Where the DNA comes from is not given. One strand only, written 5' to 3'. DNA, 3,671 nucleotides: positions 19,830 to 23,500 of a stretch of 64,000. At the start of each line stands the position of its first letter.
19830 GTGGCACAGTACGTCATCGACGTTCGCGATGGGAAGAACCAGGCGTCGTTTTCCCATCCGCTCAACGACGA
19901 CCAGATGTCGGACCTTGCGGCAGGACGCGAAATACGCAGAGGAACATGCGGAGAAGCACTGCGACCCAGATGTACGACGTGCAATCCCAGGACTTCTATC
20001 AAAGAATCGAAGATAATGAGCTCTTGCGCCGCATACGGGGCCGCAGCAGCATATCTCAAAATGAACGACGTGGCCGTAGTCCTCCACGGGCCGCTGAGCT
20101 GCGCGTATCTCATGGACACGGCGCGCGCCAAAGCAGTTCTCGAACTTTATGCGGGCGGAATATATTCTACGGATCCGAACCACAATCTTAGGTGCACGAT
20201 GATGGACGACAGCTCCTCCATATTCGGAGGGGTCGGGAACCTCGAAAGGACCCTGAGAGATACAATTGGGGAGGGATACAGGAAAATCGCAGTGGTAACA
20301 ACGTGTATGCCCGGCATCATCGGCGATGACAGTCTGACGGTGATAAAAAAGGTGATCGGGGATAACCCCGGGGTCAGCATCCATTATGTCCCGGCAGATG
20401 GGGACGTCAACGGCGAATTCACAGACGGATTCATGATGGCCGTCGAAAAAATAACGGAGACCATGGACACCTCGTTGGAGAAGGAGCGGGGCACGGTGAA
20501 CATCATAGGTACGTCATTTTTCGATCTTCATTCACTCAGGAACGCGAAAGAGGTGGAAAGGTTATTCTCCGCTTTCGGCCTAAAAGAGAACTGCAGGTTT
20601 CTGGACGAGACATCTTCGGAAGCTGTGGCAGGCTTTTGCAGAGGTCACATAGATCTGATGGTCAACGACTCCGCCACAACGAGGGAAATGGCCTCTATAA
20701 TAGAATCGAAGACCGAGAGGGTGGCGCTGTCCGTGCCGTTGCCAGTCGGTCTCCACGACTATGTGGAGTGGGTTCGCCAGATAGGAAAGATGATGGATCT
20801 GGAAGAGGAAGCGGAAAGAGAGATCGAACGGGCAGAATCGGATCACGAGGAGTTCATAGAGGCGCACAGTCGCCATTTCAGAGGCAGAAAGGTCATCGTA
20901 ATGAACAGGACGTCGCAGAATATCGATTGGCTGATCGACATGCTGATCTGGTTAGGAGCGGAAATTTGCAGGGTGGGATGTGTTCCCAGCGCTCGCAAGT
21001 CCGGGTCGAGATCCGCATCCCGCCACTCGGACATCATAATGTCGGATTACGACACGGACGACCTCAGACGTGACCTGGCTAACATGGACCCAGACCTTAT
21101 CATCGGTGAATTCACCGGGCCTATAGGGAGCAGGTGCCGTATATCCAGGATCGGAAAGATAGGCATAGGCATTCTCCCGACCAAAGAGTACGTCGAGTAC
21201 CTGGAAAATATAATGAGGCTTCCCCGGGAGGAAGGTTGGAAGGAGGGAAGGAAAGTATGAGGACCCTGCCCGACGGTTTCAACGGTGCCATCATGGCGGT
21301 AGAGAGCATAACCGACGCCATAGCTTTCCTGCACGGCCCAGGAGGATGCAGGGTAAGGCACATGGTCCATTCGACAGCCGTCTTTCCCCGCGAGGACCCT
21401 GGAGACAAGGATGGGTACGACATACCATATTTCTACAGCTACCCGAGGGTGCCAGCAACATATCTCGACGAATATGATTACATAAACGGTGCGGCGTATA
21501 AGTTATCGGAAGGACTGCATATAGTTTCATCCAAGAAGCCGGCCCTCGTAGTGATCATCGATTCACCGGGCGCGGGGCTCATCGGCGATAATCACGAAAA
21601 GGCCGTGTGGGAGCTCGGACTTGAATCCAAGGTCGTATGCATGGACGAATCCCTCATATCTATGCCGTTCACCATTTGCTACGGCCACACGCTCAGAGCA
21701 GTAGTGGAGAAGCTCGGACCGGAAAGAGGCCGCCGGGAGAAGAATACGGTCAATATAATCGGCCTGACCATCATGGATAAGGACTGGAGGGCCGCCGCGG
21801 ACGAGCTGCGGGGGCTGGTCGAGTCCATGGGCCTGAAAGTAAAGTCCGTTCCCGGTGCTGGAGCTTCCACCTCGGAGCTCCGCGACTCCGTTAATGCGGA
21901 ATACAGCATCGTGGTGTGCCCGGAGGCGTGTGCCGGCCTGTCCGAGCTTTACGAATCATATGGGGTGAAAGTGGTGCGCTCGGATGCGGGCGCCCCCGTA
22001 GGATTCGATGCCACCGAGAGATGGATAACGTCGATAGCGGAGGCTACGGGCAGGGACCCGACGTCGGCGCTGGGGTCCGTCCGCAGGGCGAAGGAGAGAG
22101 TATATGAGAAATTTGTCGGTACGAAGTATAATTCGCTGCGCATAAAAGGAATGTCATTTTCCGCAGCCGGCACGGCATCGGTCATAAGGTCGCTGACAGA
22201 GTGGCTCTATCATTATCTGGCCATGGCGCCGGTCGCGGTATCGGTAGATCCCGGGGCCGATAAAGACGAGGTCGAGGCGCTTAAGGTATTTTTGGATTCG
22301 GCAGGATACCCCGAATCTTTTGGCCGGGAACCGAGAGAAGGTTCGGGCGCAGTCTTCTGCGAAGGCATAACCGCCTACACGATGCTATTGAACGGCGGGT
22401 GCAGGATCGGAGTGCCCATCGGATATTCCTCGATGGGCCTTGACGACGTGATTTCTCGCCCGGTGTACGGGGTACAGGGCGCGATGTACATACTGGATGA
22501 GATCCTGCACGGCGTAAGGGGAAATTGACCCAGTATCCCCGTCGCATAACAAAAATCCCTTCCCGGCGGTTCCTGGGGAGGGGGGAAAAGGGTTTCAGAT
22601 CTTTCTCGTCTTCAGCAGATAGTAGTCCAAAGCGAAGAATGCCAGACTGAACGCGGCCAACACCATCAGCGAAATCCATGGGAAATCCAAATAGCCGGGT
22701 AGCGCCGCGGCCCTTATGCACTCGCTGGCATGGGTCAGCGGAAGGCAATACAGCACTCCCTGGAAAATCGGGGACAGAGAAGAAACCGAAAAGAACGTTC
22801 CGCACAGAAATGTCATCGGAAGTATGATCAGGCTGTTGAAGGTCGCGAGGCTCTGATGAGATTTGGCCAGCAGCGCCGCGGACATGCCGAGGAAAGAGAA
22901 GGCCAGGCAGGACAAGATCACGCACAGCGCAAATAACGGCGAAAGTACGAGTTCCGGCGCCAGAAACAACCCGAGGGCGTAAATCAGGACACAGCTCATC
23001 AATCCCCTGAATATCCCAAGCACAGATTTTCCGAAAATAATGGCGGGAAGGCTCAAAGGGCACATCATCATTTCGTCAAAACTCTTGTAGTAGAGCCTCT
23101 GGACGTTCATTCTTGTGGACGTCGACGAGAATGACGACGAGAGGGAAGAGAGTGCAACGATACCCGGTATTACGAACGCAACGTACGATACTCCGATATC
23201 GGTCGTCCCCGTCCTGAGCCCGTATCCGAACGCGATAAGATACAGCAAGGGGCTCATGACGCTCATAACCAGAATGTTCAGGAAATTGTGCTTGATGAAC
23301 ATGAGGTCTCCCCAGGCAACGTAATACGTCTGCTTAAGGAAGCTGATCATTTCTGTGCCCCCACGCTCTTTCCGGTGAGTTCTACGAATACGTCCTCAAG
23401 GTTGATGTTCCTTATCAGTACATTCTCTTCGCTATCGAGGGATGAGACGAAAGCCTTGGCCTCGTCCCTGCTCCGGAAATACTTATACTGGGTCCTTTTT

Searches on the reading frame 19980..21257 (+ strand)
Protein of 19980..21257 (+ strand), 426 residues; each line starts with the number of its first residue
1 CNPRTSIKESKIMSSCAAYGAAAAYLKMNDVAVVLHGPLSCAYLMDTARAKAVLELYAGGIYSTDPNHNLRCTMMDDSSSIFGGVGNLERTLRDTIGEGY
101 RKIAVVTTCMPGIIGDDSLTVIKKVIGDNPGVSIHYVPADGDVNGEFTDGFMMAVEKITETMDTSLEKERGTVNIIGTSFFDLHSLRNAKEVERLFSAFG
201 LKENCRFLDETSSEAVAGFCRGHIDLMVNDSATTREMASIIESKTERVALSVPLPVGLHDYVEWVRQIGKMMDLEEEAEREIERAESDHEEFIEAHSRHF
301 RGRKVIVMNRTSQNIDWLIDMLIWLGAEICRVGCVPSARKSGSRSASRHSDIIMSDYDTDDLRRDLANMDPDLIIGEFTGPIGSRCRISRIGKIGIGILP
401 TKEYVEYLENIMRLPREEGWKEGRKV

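Call 89: search_solved_structures(query=window:19980-21257:+, max_evalue=0.01, show_alignments=3)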
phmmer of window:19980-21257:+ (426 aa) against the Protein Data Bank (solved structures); distinct sequences matched with E-value up to 0.01: 28.
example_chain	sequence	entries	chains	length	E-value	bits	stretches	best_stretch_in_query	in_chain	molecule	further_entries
9i0g_A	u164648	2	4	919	3.6e-12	48.9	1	16-356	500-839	Nitrogenase iron-molybdenum cofactor biosynthesis protein NifE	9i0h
5n6y_A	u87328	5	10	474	2.5e-11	46.1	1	16-318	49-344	Nitrogenase vanadium-iron protein alpha chain | Nitrogenase protein alpha chain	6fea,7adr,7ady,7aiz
4wn9_A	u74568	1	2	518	2.9e-09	39.3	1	16-281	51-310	Nitrogenase molybdenum-iron protein alpha chain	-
5vpw_A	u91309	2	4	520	2.9e-09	39.3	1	16-281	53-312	Nitrogenase molybdenum-iron protein alpha chain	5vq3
1mio_A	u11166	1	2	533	3.1e-09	39.2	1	16-281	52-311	NITROGENASE MOLYBDENUM IRON PROTEIN (ALPHA CHAIN)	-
4wes_A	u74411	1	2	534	3.1e-09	39.2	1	16-281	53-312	Nitrogenase molybdenum-iron protein alpha chain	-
9d9u_A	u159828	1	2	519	1.2e-08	37.3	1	67-310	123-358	Nitrogenase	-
9fmg_A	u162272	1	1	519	1.2e-08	37.2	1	67-310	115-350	Nitrogenase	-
9p1x_B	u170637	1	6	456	1.1e-07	34.2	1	75-399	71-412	Nitrogenase molybdenum-iron protein beta chain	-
9p1x_A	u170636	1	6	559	1.9e-05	26.7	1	16-134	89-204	Nitrogenase protein alpha chain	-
8boq_A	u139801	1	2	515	0.00011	24.3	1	15-388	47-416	Nitrogenase protein alpha chain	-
9ian_A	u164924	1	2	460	0.00019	23.5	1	14-346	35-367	Nitrogenase iron-molybdenum cofactor biosynthesis protein NifE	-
9iao_A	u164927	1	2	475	0.00021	23.3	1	14-346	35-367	Nitrogenase iron-molybdenum cofactor biosynthesis protein NifE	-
9onj_A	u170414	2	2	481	0.00022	23.3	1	14-346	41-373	Nitrogenase iron-molybdenum cofactor biosynthesis protein NifE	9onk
3pdi_A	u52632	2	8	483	0.00022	23.3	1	14-346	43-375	Nitrogenase MoFe cofactor biosynthesis protein NifE | Nitrogenase iron-molybdenum cofactor biosynthesis protein NifE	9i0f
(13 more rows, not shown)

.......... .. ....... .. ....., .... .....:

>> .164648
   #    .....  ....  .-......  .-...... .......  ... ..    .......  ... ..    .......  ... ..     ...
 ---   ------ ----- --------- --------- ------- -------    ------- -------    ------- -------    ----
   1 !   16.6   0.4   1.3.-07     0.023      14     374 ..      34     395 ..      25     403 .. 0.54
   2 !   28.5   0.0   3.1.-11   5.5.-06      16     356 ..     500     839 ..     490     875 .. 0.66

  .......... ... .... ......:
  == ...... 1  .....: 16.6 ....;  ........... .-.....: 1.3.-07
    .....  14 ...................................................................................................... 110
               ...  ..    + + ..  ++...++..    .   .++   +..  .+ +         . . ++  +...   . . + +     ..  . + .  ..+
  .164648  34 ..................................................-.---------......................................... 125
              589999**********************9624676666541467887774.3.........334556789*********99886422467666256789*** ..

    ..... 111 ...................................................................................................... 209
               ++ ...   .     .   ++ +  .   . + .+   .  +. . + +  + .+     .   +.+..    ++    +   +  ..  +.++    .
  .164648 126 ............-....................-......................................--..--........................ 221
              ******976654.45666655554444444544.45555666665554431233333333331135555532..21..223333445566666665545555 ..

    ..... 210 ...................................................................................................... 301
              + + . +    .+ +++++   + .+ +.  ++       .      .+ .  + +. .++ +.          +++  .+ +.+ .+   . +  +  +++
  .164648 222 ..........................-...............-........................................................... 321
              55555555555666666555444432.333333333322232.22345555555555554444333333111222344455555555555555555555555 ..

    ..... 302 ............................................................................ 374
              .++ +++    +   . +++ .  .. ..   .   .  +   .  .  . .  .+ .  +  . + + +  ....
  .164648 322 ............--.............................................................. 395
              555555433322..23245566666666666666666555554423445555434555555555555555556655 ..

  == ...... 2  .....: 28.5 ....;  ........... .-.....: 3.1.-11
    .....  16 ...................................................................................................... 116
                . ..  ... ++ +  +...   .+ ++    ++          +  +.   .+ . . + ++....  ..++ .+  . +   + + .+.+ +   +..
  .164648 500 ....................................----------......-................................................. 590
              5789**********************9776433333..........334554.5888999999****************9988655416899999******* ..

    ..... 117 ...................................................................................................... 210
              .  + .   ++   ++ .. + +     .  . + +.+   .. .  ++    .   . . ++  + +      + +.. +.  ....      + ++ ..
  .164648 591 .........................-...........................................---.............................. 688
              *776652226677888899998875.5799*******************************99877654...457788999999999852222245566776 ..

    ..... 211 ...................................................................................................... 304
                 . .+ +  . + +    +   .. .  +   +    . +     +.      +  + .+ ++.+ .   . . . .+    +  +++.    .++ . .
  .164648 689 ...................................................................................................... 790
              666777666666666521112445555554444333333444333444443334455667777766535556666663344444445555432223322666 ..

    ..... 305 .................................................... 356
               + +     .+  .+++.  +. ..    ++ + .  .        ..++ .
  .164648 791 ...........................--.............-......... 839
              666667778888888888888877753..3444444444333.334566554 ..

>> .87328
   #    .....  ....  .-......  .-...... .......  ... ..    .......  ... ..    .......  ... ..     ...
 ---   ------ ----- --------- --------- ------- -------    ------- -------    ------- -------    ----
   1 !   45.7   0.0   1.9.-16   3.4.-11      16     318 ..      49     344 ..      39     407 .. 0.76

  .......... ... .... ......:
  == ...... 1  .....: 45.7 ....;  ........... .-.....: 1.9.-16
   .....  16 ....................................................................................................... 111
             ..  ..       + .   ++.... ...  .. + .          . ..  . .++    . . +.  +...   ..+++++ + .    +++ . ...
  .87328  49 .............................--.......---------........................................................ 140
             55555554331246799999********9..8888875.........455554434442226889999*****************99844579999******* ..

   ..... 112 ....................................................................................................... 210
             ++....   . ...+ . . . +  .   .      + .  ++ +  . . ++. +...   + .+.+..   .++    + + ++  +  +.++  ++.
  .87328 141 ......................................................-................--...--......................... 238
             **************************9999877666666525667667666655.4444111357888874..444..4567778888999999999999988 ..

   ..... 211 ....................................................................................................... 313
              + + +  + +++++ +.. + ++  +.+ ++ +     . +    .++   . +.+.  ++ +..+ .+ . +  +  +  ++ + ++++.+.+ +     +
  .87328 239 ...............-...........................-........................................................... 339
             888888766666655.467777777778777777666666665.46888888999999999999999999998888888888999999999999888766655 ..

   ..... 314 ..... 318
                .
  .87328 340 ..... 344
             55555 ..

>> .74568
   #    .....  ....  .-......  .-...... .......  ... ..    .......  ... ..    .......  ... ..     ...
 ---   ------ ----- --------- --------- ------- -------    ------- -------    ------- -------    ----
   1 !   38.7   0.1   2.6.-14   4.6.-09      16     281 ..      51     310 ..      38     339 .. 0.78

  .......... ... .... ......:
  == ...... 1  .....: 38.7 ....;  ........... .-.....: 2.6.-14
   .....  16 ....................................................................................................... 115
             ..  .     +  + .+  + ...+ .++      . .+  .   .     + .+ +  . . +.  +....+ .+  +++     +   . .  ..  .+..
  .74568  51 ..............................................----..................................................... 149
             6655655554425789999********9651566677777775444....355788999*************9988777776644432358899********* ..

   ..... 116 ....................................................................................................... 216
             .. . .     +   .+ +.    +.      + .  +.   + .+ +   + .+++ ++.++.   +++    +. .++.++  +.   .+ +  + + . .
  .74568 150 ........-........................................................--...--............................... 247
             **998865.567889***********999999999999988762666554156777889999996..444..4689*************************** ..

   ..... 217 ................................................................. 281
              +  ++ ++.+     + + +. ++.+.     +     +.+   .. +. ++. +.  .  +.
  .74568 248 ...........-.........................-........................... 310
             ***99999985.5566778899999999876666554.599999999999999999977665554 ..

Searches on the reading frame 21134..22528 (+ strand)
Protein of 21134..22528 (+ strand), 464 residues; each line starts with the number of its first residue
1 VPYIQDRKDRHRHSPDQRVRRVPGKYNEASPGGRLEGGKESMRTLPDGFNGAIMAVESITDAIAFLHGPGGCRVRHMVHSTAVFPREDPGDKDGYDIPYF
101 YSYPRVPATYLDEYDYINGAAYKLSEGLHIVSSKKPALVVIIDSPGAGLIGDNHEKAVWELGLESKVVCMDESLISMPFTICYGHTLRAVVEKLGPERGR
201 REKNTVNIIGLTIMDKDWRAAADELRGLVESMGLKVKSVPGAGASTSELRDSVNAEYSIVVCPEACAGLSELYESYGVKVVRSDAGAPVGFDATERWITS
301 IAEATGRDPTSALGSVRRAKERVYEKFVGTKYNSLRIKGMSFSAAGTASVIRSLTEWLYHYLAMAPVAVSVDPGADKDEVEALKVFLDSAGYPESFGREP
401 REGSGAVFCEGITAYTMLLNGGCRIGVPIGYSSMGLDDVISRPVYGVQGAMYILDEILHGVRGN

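Call 3: search_protein_families(library=pfam, proteins=[window:21134-22528:+])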
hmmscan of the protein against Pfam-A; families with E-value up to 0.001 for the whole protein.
window:21134-22528:+ (464 aa): 1 family
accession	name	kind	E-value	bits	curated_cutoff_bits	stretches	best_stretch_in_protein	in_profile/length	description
PF00148.24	Oxidored_nitro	-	1.1e-38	133.7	28.6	1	49-385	3-316/399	Nitrogenase component 1 type Oxidoreductase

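Call 4: search_protein_families(library=ncbifam, proteins=[window:21134-22528:+])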
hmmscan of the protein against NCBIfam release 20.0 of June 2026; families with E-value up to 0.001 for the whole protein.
window:21134-22528:+ (464 aa): 9 families
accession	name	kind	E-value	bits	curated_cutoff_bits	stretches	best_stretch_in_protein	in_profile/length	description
TIGR01278.1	DPOR_BchB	equivalog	4.1e-18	65.5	490.35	1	103-307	52-259/512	ferredoxin:protochlorophyllide reductase (ATP-dependent) subunit B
NF002789.0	PRK02910.1-3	equivalog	2.1e-14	53.3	509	1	103-304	52-252/535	ferredoxin:protochlorophyllide reductase (ATP-dependent) subunit B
TIGR01283.1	nifE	equivalog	5.5e-10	38.4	505.1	1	49-309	47-298/459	nitrogenase iron-molybdenum cofactor biosynthesis protein NifE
TIGR02014.1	BchZ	equivalog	2.7e-08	33.2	529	1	195-316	144-258/468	chlorophyllide a reductase subunit Z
TIGR01862.1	N2-ase-Ialpha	subfamily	1.7e-07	30.2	486.05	1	56-304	46-287/444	nitrogenase component I subunit alpha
NF002790.0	PRK02910.1-4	equivalog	3.5e-06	26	912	1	197-333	162-294/530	ferredoxin:protochlorophyllide reductase (ATP-dependent) subunit B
TIGR02015.1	BchY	equivalog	4.8e-06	25.7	425.15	1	196-313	158-265/422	chlorophyllide a reductase subunit Y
NF011047.0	PRK14477.1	equivalog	0.0002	19.4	1229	0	111-245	546-683/917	bifunctional nitrogenase iron-molybdenum cofactor biosynthesis protein NifEN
TIGR01279.1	DPOR_bchN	equivalog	0.00025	20.1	419.95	1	101-322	48-264/407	ferredoxin:protochlorophyllide reductase (ATP-dependent) subunit N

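Call 28: search_solved_structures(query=window:21134-22528:+, max_evalue=0.01)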
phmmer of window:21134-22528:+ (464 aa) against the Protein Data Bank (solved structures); distinct sequences matched with E-value up to 0.01: 12.
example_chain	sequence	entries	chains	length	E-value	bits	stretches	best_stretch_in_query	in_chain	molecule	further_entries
3aet_B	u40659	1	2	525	6.9e-06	28.2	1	135-308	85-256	Light-independent protochlorophyllide reductase subunit B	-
3aeu_B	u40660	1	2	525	2.2e-05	26.5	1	145-308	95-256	Light-independent protochlorophyllide reductase subunit B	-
3aek_B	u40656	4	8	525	2.4e-05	26.4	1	145-308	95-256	Light-independent protochlorophyllide reductase subunit B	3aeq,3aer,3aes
9d9u_C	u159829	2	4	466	3.2e-05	26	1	197-368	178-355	Nitrogenase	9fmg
9fmg_A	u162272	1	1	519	0.00025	23.1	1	106-343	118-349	Nitrogenase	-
9d9u_A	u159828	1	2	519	0.00025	23.1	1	106-343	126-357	Nitrogenase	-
9efu_B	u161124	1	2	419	0.00045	22.2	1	186-311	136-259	Light-independent protochlorophyllide reductase subunit B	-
8vqi_B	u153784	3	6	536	0.00071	21.6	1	187-311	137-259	Light-independent protochlorophyllide reductase subunit B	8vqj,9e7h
9buo_B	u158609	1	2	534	0.00071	21.5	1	187-311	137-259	Light-independent protochlorophyllide reductase subunit B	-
8vqh_B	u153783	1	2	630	0.00097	21.1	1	187-311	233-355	Light-independent protochlorophyllide reductase subunit B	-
2ynm_D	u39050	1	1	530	0.0055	18.6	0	196-334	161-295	LIGHT-INDEPENDENT PROTOCHLOROPHYLLIDE REDUCTASE SUBUNIT B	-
9spz_B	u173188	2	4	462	0.0075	18.2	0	237-313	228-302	Nitrogenase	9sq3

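Call 75: search_protein_families(library=ncbifam, max_evalue=0.00001, proteins=[window:21257-22528:+])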
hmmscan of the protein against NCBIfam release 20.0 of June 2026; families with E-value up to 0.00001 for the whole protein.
window:21257-22528:+ (423 aa): 7 families
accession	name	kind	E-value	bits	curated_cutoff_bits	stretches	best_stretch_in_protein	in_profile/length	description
TIGR01278.1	DPOR_BchB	equivalog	3.1e-18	65.9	490.35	1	62-266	52-259/512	ferredoxin:protochlorophyllide reductase (ATP-dependent) subunit B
NF002789.0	PRK02910.1-3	equivalog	1.6e-14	53.6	509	1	62-263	52-252/535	ferredoxin:protochlorophyllide reductase (ATP-dependent) subunit B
TIGR01283.1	nifE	equivalog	4.9e-10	38.6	505.1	1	8-268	47-298/459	nitrogenase iron-molybdenum cofactor biosynthesis protein NifE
TIGR02014.1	BchZ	equivalog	2.1e-08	33.5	529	1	154-275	144-258/468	chlorophyllide a reductase subunit Z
TIGR01862.1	N2-ase-Ialpha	subfamily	1.4e-07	30.5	486.05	1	15-263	46-287/444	nitrogenase component I subunit alpha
NF002790.0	PRK02910.1-4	equivalog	2.8e-06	26.3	912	1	156-292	162-294/530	ferredoxin:protochlorophyllide reductase (ATP-dependent) subunit B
TIGR02015.1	BchY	equivalog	3.9e-06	26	425.15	1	155-272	158-265/422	chlorophyllide a reductase subunit Y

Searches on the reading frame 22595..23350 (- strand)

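Call 3: search_protein_families(library=pfam, proteins=[window:22595-23350:-])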
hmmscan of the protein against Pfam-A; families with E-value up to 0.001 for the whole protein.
window:22595-23350:- (251 aa): 2 families
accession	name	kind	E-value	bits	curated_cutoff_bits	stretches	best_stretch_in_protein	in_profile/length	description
PF01061.29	ABC2_membrane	-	5.8e-21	75.4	26.9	1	7-215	2-209/211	ABC-2 type transporter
PF12698.13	ABC2_membrane_3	-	1.5e-08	34.6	31.6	1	55-241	159-344/347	ABC-2 family transporter protein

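Call 4: search_protein_families(library=ncbifam, proteins=[window:22595-23350:-])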
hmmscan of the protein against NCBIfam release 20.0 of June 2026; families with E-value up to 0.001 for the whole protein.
window:22595-23350:- (251 aa): 4 families
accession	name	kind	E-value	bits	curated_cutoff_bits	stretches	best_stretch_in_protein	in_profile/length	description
NF011648.0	PRK15066.1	subfamily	4.8e-28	98.4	225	1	24-248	26-251/257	ABC transporter permease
TIGR01247.1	drrB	subfamily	8.7e-21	74.7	223.05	1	27-237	13-230/236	daunorubicin resistance ABC transporter membrane protein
TIGR01291.1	nodJ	subfamily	1.5e-20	73.9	206.65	1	19-222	18-223/253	ABC-2 type transporter, NodJ family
TIGR03062.1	pip_yhgE_Cterm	subfamily_domain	0.00048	19.8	102.2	1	105-248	63-205/208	YhgE/Pip family protein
